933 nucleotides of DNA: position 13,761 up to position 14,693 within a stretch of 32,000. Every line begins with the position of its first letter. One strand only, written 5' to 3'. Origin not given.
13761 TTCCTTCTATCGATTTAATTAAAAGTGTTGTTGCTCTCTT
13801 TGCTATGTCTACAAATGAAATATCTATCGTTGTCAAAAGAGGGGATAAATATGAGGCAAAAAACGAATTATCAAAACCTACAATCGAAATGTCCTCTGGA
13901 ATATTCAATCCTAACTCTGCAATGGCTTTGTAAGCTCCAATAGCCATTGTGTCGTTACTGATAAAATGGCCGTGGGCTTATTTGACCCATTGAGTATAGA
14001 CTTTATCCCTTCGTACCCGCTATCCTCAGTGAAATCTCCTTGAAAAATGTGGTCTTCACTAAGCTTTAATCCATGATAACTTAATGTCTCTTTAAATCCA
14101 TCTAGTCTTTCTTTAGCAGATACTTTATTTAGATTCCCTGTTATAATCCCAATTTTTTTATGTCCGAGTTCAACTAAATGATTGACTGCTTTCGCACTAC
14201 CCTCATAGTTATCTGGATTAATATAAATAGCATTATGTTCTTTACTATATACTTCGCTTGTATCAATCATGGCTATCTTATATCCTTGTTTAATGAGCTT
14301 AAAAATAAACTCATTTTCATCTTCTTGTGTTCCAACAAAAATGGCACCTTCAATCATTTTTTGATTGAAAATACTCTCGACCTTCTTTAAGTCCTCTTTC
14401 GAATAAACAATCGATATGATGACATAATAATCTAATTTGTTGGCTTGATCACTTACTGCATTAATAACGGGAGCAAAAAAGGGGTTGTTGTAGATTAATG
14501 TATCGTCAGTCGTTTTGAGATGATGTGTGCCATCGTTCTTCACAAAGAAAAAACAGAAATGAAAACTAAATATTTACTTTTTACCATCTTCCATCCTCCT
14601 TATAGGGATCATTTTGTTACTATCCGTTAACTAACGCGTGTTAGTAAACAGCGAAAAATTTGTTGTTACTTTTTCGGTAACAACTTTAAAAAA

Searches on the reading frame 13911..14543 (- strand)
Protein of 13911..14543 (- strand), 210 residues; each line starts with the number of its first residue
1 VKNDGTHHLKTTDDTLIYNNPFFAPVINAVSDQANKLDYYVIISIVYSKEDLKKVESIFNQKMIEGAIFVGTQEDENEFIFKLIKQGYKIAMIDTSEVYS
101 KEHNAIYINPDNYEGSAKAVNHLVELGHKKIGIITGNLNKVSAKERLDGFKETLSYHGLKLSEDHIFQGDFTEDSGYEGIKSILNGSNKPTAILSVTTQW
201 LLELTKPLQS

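Call 87: search_protein_families(library=pfam, proteins=[window:13911-14543:-], max_evalue=0.0001)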
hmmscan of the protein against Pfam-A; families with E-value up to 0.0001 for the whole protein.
window:13911-14543:- (210 aa): 3 families
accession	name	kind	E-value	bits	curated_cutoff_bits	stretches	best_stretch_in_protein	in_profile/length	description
PF00532.27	Peripla_BP_1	-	4.6e-14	53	22.2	1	19-194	12-187/281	Periplasmic binding proteins and sugar binding domain of LacI family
PF13407.12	Peripla_BP_4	-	5.6e-10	39.6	35.1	1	18-197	8-191/258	Periplasmic binding protein domain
PF13377.12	Peripla_BP_3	-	3.3e-08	34.2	26.5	1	120-199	1-85/167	Periplasmic binding protein-like domain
